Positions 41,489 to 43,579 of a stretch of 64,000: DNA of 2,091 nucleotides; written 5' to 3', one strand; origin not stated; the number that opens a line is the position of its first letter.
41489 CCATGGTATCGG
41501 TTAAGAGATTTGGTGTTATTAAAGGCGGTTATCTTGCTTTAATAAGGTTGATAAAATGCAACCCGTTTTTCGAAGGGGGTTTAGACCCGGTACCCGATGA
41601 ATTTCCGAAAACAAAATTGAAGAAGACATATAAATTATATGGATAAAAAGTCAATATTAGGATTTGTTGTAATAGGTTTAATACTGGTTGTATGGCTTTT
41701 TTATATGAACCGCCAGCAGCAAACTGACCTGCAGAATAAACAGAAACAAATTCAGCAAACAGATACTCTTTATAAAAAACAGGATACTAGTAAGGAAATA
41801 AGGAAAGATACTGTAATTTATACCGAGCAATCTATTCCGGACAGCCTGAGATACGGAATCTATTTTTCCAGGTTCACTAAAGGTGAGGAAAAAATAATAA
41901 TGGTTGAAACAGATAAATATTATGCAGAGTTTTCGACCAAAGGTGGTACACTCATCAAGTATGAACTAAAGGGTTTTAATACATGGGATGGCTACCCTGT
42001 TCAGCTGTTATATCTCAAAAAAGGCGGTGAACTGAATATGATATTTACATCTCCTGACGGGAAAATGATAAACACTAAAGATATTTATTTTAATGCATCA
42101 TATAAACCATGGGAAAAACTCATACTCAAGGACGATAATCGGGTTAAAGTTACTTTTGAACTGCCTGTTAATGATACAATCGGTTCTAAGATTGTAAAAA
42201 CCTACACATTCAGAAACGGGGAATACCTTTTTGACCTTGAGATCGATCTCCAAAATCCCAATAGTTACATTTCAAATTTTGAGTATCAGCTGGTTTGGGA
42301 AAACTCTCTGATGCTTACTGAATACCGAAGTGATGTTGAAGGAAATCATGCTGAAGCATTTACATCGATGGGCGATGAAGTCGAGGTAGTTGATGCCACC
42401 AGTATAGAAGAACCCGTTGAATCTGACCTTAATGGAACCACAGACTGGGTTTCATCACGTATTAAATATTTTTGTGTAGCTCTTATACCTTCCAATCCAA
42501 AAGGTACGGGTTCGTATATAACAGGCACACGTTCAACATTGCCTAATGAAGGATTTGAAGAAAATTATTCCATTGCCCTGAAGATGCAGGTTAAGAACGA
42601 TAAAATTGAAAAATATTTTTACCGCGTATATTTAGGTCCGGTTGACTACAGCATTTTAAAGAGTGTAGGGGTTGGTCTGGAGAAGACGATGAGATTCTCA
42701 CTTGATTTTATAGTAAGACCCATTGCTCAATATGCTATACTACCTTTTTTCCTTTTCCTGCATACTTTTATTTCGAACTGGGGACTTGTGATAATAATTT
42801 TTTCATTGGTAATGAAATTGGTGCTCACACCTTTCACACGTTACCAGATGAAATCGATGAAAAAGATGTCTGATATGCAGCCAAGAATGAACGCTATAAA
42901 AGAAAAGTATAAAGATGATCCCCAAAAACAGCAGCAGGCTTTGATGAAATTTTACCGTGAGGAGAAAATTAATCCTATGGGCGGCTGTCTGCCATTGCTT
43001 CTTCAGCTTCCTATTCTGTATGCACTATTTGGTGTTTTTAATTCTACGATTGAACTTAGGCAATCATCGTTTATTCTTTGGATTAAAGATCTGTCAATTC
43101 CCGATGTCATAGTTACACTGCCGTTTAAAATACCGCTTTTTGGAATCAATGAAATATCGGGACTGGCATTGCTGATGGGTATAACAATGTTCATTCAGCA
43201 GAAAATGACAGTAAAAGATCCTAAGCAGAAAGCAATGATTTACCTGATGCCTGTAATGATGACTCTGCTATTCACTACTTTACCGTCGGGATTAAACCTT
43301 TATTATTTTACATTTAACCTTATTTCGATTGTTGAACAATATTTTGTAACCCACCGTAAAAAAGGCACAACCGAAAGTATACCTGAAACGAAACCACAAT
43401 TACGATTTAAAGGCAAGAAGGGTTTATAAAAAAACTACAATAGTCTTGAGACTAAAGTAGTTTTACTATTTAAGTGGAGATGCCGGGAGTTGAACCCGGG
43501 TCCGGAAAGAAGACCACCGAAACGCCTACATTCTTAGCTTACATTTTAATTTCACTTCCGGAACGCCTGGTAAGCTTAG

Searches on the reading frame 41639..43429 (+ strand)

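Call 90: search_protein_families(library=pfam, proteins=[window:41639-43429:+], max_evalue=0.00001)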
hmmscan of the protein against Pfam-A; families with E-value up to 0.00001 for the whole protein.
window:41639-43429:+ (596 aa): 2 families
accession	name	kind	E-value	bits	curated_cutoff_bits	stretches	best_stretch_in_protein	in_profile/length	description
PF02096.25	60KD_IMP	-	3e-58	196.8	35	1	381-571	1-162/163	60Kd inner membrane protein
PF14849.12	YidC_periplas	-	1.1e-26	94.9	24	1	87-363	2-281/283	YidC periplasmic domain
